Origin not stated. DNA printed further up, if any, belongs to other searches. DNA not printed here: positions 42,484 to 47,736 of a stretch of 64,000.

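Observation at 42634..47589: Giant DUF4011/SF1-helicase-like protein whose ATPase motifs are all replaced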

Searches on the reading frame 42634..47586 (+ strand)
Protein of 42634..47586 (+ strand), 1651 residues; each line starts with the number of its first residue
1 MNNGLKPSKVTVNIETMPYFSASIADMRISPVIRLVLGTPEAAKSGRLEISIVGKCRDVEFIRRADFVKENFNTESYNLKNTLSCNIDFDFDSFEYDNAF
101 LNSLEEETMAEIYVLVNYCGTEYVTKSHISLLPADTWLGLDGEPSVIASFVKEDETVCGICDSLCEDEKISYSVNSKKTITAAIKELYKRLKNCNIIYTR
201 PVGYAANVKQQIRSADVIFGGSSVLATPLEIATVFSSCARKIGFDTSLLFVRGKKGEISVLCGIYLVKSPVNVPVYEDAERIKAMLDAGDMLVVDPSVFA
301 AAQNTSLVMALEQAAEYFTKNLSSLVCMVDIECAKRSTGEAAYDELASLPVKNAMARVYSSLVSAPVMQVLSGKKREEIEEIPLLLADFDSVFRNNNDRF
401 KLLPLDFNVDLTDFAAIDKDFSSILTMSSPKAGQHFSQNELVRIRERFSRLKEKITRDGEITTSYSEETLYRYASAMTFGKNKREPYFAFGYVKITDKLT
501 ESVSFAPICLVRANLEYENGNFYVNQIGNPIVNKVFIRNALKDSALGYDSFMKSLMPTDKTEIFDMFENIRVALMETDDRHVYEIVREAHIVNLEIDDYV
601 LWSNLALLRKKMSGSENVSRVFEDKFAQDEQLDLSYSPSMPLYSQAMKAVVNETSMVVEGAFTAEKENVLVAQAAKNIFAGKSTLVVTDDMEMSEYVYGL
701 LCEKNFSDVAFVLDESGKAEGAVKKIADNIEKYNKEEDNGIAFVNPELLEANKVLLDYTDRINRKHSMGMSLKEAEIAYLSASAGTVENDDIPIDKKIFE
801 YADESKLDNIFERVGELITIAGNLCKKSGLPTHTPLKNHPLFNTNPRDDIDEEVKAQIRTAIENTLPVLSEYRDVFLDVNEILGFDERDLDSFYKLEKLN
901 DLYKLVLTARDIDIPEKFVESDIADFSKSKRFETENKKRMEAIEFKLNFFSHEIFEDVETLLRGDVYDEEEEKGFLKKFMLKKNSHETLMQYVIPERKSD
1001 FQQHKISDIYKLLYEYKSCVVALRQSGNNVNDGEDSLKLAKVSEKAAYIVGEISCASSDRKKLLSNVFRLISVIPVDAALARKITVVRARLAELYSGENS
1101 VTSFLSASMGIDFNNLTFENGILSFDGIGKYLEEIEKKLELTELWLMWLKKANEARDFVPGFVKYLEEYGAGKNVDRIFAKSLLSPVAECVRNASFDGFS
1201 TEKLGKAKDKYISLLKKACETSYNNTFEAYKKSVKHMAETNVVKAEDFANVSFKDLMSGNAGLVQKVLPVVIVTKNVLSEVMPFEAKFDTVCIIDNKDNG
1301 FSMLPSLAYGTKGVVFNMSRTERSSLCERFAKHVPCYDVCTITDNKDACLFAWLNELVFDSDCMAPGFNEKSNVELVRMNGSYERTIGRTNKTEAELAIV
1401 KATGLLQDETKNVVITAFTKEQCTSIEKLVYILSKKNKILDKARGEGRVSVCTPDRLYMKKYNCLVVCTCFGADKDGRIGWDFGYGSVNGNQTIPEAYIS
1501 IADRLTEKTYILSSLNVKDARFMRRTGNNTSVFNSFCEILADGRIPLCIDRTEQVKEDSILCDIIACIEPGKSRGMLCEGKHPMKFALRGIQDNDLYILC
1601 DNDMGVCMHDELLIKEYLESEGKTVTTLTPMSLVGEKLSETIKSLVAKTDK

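Call 5: search_protein_families(library=pfam, proteins=[window:42634-47586:+], max_evalue=1)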
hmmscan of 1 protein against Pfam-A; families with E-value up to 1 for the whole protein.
window:42634-47586:+ (1651 aa): 2 families
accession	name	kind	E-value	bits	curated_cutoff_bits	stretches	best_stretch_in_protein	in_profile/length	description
PF20698.3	PIN-TPR-GreABC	-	0.02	15.6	27.8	1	795-871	56-128/138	PIN domain associated with the TPR-GreAB-C-PIN system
PF05721.19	PhyH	-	0.26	12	22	0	913-985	29-103/213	Phytanoyl-CoA dioxygenase (PhyH)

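Call 7: search_protein_families(library=ncbifam, proteins=[window:42634-47586:+], max_evalue=0.1)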
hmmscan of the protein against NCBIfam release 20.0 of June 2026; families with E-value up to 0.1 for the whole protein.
window:42634-47586:+ (1651 aa): 2 families
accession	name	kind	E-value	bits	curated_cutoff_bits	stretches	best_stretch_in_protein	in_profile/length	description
NF058533.1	antiphage_ProA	equivalog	1.6e-39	135.3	1500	3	88-337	56-307/1903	anti-phage protein ProA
NF008898.0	PRK11933.1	equivalog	0.017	13.6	588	1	618-751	108-231/480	16S rRNA (cytosine(1407)-C(5))-methyltransferase RsmF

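Call 8: search_solved_structures(query=window:42634-47586:+, max_evalue=10)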
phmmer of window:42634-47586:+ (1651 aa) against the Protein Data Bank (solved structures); distinct sequences matched with E-value up to 10: 0.

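Call 9: find_homologous_proteins(query=window:42634-47586:+)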
Query window:42634-47586:+ (1651 aa): 47 proteins with E <= 0.001 among 8000 candidates.
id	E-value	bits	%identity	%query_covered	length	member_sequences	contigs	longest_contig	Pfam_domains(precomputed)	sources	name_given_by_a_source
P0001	0.0e+0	3553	95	100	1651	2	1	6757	-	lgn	-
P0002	0.0e+0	3157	85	100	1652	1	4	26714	-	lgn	-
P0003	0.0e+0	2743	73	100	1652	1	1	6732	-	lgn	-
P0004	0.0e+0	2632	70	100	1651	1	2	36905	-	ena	-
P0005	0.0e+0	2306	63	100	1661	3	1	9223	-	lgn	-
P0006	0.0e+0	2299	62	100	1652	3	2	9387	-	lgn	-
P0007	0.0e+0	2222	61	100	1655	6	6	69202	-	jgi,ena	-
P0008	0.0e+0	2221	60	100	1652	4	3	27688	-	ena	-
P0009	0.0e+0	2218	61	100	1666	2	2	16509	-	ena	-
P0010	0.0e+0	2211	60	100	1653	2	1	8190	-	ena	-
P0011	0.0e+0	2201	60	100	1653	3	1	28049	-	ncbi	-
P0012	0.0e+0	2200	60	100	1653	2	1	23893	-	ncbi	-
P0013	0.0e+0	2192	59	100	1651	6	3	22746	-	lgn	-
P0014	0.0e+0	2189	60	100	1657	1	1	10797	-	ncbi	-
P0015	0.0e+0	2184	60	100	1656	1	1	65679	-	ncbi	-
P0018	0.0e+0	2148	59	100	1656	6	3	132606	-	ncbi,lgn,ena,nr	ncbi:MAG: hypothetical protein J6E38_09090 [Clostridia bacterium]|nr:hypothetical protein [Clostridi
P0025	0.0e+0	1927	54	100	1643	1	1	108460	-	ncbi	-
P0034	0.0e+0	1348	42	99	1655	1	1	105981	-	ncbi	-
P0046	9.7e-292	989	35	99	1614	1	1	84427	-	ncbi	-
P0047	1.7e-290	985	35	99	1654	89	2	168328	-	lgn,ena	-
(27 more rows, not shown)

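Call 12: search_protein_families(library=padloc, proteins=[window:42634-47586:+], max_evalue=0.1)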
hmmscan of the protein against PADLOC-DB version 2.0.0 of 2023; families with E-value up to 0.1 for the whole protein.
window:42634-47586:+ (1651 aa): 0 families

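Call 16: search_solved_structures(query=A1, max_evalue=10, show_alignments=3)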
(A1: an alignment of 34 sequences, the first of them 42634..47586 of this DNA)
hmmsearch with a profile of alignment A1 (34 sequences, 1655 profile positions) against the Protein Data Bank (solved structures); distinct sequences matched with E-value up to 10: 1.
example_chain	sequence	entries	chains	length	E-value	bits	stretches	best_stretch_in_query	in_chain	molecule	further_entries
9dir_A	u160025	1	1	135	1.7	8.7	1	721-835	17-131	ChuA binding protein G7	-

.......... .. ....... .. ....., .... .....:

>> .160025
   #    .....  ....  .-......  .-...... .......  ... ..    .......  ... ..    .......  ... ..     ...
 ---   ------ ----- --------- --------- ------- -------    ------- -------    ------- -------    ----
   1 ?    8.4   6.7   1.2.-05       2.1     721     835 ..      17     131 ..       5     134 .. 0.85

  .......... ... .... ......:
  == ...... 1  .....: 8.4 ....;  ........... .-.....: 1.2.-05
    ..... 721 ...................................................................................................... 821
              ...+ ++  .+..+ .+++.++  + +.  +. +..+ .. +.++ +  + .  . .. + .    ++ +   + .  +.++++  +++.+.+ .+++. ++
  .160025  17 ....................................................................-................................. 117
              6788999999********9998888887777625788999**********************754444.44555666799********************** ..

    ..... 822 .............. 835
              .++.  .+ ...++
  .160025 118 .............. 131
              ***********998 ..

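Call 23: find_encoding_contigs(protein=P0047, flank=10000, max_places=2)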
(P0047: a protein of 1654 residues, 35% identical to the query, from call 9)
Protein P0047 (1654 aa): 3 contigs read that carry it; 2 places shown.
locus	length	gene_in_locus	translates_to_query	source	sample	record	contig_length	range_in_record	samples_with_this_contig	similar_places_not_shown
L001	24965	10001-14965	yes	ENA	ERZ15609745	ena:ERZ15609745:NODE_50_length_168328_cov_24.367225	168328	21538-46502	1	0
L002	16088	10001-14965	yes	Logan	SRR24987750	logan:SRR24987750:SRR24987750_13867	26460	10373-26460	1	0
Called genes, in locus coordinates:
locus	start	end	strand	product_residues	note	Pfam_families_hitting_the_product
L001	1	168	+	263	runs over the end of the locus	PF01171:ATP_bind_3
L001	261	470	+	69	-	-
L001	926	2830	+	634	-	PF07944:Beta-AFase-like_GH127_cat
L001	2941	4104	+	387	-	-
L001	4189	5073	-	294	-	PF00892:EamA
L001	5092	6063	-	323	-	PF00753:Lactamase_B, PF12706:Lactamase_B_2 (faint)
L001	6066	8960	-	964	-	PF01935:DUF87 (faint), PF17854:FtsK_alpha, PF01580:FtsK_SpoIIIE, PF09397:FtsK_gamma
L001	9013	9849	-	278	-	PF02673:BacA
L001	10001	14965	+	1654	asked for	-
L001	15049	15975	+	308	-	PF00022:Actin, PF06723:MreB_Mbl, PF00012:HSP70, PF14450:FtsA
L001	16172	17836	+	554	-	PF01676:Metalloenzyme, PF06415:iPGM_N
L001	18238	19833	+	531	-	PF01235:Na_Ala_symp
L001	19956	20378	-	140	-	PF02142:MGS (weak)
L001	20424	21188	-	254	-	PF01656:CbiA (faint)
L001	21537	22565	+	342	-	-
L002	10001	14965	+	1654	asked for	-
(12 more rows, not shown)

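Call 24: find_encoding_contigs(protein=P0034, flank=8000, max_places=1)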
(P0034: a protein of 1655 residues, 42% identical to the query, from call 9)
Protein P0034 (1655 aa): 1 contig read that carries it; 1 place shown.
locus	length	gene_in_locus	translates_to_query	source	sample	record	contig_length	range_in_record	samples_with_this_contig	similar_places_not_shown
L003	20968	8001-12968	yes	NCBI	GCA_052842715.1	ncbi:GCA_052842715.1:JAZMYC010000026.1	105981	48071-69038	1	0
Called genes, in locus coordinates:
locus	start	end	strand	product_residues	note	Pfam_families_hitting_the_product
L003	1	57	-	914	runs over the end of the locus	PF17854:FtsK_alpha, PF01580:FtsK_SpoIIIE, PF09397:FtsK_gamma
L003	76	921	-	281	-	PF02673:BacA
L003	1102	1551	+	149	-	PF01281:Ribosomal_L9_N, PF03948:Ribosomal_L9_C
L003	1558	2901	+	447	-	PF00772:DnaB, PF03796:DnaB_C, PF13481:AAA_25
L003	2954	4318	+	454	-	PF01171:ATP_bind_3, PF11734:TilS_C (weak)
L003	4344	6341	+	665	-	PF06480:FtsH_ext (faint), PF00004:AAA, PF17862:AAA_lid_3, PF01434:Peptidase_M41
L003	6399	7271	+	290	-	PF08543:Phos_pyr_kin, PF00294:PfkB (faint)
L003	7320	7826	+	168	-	PF01613:Flavin_Reduct (weak)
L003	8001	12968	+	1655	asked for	-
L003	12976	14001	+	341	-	PF00022:Actin, PF06723:MreB_Mbl, PF00012:HSP70, PF14450:FtsA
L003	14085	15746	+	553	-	PF01676:Metalloenzyme, PF06415:iPGM_N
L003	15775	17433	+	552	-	-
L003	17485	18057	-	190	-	PF03167:UDG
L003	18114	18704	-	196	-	PF05389:MecA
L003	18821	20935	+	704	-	PF01751:Toprim, PF01131:Topoisom_bac, PF13342:Toprim_Crpt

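Call 25: find_encoding_contigs(protein=P0046, flank=8000, max_places=1)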
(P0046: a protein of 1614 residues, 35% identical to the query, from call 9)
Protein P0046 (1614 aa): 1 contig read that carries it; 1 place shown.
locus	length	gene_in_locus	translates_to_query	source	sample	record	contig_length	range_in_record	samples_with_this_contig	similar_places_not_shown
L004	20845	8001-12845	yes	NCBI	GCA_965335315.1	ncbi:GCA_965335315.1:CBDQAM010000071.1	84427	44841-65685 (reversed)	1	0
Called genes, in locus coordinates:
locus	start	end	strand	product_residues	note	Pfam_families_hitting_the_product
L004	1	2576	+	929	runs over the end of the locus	PF17854:FtsK_alpha, PF01580:FtsK_SpoIIIE, PF09397:FtsK_gamma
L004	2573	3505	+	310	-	PF00753:Lactamase_B, PF23023:Anti-Pycsar_Apyc1 (faint), PF12706:Lactamase_B_2 (weak)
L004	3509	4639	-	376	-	PF00768:Peptidase_S11, PF02113:Peptidase_S13 (faint)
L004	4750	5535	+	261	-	PF01171:ATP_bind_3, PF03054:tRNA_Me_trans (faint)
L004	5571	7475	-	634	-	PF07944:Beta-AFase-like_GH127_cat, PF07470:Glyco_hydro_88 (faint)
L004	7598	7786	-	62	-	-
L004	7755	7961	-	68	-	-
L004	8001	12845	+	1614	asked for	-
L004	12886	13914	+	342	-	PF06723:MreB_Mbl, PF00022:Actin, PF00012:HSP70, PF14450:FtsA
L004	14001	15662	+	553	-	PF01676:Metalloenzyme, PF06415:iPGM_N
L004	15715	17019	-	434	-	PF00512:HisKA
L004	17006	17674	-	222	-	PF00072:Response_reg, PF00486:Trans_reg_C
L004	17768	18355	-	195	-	PF03167:UDG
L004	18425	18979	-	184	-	PF05389:MecA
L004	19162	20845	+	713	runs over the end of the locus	PF01751:Toprim, PF01131:Topoisom_bac, PF13342:Toprim_Crpt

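Call 26: find_encoding_contigs(protein=P0025, flank=8000, max_places=1)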
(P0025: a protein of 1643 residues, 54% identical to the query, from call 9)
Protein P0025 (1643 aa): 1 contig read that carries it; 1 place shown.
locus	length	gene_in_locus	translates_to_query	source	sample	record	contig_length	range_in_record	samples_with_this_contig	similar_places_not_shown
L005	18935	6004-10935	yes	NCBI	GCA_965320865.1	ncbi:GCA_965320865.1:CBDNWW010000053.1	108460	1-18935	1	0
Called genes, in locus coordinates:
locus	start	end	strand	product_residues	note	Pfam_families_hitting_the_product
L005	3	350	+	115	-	?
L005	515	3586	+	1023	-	PF13472:Lipase_GDSL_2 (faint), PF09479:Flg_new (faint)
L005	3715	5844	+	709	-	-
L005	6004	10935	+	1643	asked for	-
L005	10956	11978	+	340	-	PF00022:Actin, PF06723:MreB_Mbl, PF00012:HSP70, PF14450:FtsA (weak)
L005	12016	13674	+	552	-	PF01676:Metalloenzyme, PF06415:iPGM_N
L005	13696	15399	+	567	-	PF07581:Glug (faint)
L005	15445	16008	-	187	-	PF03167:UDG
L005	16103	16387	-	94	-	-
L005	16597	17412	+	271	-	PF04055:Radical_SAM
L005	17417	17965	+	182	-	PF28549:NDPSase_N, PF00293:NUDIX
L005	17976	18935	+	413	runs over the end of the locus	PF06838:Met_gamma_lyase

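Call 27: find_encoding_contigs(protein=P0018, flank=8000, max_places=1)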
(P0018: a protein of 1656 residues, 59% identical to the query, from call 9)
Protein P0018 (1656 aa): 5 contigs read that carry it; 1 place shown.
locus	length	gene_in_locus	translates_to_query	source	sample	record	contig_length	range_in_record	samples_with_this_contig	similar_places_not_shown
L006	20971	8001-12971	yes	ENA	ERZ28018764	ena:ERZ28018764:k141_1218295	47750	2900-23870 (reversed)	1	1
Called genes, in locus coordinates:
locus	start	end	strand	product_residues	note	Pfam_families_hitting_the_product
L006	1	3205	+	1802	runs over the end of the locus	PF02368:Big_2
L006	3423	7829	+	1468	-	PF00245:Alk_phosphatase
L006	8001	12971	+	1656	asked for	-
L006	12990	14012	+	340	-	PF00022:Actin, PF06723:MreB_Mbl, PF00012:HSP70, PF14450:FtsA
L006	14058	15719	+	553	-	PF01676:Metalloenzyme, PF06415:iPGM_N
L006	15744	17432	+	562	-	-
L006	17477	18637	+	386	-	PF13088:BNR_2, PF15902:Sortilin-Vps10 (faint), PF02012:BNR (faint)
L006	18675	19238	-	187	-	PF03167:UDG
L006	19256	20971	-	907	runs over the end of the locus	PF14498:Glyco_hyd_65N_2, PF22124:Glyco_hydro_95_cat, PF21307:Glyco_hydro_95_C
